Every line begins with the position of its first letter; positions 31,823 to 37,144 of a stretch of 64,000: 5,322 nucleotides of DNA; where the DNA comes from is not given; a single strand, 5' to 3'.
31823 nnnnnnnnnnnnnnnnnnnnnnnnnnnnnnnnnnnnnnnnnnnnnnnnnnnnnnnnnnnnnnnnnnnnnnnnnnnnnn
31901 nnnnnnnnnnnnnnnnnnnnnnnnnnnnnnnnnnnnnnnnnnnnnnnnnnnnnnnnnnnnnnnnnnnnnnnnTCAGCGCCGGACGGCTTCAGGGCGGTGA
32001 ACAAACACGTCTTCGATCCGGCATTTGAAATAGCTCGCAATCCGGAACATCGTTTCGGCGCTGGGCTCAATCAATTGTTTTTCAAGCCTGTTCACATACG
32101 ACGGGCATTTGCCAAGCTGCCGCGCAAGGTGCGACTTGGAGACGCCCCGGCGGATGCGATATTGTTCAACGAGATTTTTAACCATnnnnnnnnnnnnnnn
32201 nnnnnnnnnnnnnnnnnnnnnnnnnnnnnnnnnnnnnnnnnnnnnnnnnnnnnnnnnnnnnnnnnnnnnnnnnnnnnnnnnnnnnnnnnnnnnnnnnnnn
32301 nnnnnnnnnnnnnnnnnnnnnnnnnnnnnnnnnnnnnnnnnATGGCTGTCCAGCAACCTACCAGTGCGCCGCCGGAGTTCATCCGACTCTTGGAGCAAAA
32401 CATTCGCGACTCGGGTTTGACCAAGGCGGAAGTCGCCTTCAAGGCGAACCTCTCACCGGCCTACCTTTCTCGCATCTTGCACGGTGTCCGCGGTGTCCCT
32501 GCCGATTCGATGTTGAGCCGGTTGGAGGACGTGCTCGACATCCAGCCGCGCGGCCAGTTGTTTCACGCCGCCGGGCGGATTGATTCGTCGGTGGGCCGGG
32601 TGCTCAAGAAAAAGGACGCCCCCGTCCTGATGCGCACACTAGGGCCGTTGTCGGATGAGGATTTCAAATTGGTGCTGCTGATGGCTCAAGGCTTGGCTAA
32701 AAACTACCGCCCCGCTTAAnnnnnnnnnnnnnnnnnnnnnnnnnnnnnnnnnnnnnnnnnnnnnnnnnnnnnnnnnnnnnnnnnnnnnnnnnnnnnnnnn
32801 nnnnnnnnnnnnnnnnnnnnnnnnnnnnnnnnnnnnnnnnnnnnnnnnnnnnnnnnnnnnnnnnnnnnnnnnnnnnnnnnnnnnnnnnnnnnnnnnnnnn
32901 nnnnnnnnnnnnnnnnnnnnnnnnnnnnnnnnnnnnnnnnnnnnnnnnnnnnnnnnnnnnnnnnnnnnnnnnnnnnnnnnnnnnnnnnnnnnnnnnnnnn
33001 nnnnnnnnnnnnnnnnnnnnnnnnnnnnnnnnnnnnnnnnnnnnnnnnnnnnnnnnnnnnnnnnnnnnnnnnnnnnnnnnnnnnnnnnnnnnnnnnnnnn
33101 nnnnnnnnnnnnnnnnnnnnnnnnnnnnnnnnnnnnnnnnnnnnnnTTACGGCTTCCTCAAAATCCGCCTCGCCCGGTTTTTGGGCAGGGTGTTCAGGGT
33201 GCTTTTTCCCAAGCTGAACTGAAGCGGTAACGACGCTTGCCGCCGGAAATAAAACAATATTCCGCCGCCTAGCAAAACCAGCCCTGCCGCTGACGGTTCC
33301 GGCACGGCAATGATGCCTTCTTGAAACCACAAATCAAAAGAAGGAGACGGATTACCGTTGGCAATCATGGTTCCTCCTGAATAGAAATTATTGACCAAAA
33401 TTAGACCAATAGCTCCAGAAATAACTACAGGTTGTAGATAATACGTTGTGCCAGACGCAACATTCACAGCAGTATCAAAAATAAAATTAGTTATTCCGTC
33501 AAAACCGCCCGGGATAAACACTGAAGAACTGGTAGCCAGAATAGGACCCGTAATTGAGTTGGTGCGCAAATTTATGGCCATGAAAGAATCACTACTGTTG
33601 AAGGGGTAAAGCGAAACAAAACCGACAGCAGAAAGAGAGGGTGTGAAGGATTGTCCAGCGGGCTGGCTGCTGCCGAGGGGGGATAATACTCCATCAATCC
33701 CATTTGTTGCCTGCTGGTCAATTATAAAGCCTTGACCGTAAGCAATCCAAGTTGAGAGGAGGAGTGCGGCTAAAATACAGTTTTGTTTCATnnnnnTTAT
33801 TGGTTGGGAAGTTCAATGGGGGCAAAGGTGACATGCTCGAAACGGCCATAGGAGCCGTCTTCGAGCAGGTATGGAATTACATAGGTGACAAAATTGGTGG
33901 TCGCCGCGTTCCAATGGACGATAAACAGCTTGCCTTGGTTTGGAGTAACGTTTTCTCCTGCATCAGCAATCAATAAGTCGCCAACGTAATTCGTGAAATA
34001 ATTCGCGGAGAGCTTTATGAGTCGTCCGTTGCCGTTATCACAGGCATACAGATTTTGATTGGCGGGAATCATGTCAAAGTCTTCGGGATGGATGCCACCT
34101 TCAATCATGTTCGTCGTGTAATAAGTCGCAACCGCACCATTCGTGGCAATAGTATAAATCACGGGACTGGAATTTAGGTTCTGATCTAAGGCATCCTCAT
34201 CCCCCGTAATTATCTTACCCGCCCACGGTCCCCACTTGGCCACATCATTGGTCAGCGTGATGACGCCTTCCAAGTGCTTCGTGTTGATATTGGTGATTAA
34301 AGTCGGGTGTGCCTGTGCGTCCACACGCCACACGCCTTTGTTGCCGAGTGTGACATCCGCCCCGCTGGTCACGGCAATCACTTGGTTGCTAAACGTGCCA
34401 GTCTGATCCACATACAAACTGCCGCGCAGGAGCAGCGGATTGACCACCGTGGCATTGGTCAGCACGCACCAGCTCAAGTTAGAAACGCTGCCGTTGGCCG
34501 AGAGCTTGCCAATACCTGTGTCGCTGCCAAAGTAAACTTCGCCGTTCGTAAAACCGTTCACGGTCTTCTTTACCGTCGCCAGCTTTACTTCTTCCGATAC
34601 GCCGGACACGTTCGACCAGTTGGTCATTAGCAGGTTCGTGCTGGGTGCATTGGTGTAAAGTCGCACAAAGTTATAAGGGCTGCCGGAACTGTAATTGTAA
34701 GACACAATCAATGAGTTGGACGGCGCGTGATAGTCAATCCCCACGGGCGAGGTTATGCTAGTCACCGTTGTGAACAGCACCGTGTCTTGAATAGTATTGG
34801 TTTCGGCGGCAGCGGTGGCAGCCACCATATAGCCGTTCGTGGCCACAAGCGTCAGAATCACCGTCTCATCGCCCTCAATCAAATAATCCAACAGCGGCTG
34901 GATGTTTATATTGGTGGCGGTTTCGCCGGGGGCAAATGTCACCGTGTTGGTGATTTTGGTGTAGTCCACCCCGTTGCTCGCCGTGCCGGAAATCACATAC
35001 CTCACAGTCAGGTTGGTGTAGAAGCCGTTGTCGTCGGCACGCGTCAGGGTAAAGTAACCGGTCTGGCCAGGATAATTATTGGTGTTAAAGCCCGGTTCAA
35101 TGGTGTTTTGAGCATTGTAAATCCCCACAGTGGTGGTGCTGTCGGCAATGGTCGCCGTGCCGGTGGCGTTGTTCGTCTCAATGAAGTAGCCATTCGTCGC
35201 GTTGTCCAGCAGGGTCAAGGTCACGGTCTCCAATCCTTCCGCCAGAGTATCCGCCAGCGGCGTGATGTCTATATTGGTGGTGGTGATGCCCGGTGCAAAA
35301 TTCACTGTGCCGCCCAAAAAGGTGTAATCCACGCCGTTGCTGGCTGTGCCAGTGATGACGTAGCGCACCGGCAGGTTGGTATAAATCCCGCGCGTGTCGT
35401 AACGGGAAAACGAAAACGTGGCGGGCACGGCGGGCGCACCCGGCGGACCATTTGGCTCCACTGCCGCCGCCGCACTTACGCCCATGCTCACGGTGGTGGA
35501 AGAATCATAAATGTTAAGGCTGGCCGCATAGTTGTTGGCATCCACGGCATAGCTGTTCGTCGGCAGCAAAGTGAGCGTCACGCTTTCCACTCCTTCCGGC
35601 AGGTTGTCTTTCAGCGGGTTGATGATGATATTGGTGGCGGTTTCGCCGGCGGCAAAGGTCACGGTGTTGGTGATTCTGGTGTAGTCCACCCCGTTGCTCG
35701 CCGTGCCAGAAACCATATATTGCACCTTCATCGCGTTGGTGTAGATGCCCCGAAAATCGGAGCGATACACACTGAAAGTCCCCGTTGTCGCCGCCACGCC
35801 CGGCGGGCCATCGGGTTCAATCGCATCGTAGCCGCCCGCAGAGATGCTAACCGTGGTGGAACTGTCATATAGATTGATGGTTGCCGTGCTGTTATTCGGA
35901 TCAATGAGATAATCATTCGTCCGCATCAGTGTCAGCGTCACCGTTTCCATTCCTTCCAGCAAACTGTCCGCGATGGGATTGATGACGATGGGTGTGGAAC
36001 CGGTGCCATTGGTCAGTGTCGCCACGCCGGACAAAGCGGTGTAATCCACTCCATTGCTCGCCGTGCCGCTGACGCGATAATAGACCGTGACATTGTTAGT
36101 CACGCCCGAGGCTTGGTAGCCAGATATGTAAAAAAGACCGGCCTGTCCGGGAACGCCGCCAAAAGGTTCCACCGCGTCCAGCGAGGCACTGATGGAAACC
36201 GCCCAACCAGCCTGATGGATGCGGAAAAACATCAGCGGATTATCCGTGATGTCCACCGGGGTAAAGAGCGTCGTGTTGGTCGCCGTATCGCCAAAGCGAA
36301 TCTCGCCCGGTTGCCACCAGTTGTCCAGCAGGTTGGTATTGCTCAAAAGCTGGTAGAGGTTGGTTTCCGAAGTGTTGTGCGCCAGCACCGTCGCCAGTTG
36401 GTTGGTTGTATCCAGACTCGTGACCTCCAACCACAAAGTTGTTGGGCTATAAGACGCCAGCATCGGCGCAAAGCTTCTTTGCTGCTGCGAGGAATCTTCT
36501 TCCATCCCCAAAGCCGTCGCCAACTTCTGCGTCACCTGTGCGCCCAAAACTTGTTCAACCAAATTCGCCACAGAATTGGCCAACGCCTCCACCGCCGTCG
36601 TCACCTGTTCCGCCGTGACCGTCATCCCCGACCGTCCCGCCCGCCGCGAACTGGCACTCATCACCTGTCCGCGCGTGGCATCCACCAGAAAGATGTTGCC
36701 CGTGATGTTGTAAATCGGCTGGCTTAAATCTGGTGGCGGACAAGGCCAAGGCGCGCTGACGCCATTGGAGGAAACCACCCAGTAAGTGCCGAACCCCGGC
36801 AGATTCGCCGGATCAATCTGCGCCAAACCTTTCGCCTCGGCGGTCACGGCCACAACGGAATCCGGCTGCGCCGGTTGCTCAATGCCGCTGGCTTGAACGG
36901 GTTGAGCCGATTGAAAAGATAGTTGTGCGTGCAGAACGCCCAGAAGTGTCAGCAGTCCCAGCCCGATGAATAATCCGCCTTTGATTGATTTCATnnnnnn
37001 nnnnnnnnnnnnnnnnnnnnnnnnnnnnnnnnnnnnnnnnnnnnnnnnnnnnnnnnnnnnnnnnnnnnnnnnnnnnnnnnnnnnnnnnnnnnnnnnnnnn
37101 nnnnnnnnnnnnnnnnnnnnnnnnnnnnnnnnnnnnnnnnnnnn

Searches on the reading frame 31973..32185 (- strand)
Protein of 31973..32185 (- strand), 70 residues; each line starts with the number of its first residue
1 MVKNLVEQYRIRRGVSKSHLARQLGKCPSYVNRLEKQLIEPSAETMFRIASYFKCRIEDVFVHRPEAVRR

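Call 7: search_protein_families(library=pfam, proteins=[window:31973-32185:-], max_evalue=0.01)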
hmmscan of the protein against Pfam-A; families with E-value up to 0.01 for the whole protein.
window:31973-32185:- (70 aa): 4 families
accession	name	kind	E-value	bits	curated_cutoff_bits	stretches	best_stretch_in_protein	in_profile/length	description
PF01381.28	HTH_3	-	1.5e-09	38.1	23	1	7-59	2-54/55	Helix-turn-helix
PF13443.12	HTH_26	-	3.7e-07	30.7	22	1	9-66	5-63/63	Cro/C1-type HTH DNA-binding domain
PF13560.12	HTH_31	-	3.6e-05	24.4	27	1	7-53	7-54/64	Helix-turn-helix domain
PF12844.13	HTH_19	-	0.003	17.9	30.2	1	6-55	4-53/64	Helix-turn-helix domain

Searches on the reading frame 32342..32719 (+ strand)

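Call 7: search_protein_families(library=pfam, proteins=[window:32342-32719:+], max_evalue=0.01)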
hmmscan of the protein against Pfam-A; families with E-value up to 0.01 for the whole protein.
window:32342-32719:+ (125 aa): 2 families
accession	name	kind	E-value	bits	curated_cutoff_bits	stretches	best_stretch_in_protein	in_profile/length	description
PF01381.28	HTH_3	-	8.2e-08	32.6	23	1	24-69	8-52/55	Helix-turn-helix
PF13560.12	HTH_31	-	4.4e-06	27.3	27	1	23-68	12-57/64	Helix-turn-helix domain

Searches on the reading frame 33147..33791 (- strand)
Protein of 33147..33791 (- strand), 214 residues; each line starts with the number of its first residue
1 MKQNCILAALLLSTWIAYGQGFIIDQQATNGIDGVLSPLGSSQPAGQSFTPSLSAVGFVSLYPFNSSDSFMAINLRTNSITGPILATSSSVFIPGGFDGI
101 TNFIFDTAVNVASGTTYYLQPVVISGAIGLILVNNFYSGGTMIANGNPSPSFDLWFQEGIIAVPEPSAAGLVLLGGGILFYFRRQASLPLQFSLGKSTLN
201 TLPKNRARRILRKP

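Call 7: search_protein_families(library=pfam, proteins=[window:33147-33791:-], max_evalue=0.01)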
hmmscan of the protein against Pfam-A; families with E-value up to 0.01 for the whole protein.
window:33147-33791:- (214 aa): 1 family
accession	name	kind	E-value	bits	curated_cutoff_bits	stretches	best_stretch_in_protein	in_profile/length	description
PF07589.16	PEP-CTERM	-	6.9e-05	23.2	20.7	1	162-184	1-23/24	PEP-CTERM motif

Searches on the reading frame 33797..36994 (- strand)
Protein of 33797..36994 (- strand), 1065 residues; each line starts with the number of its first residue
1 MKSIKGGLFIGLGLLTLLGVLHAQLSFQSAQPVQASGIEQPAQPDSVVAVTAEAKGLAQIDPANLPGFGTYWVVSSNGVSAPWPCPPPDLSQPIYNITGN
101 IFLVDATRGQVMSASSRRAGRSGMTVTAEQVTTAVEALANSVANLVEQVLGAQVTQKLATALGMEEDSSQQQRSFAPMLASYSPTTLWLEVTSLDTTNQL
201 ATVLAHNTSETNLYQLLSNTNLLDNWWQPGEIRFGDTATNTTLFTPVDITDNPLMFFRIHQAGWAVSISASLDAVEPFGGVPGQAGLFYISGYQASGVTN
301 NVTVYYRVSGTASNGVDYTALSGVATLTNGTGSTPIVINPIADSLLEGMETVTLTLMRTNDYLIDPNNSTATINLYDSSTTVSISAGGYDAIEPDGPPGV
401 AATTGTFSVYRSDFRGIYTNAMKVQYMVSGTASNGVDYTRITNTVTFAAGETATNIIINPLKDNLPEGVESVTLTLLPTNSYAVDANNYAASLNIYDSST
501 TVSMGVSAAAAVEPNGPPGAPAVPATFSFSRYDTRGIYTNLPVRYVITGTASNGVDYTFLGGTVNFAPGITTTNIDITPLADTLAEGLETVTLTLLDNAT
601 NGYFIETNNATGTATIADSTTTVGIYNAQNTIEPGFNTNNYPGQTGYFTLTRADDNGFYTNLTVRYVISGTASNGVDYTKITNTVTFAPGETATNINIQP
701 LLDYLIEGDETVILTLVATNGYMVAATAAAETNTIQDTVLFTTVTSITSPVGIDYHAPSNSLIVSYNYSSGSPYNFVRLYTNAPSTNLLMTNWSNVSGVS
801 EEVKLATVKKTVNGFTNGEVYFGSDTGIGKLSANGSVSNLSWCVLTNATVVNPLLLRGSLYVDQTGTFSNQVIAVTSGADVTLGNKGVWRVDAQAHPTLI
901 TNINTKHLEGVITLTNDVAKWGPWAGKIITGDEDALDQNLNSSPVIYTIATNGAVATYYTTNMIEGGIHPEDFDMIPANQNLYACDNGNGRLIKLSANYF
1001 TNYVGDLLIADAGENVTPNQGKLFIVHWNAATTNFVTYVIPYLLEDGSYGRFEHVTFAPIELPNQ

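Call 7: search_protein_families(library=pfam, proteins=[window:33797-36994:-], max_evalue=0.01)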
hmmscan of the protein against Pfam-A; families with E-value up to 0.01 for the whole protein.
window:33797-36994:- (1065 aa): 1 family
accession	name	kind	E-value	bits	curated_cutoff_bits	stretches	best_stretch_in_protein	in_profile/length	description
PF03160.20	Calx-beta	-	9.9e-33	113.1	27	4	660-721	37-99/119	Calx-beta domain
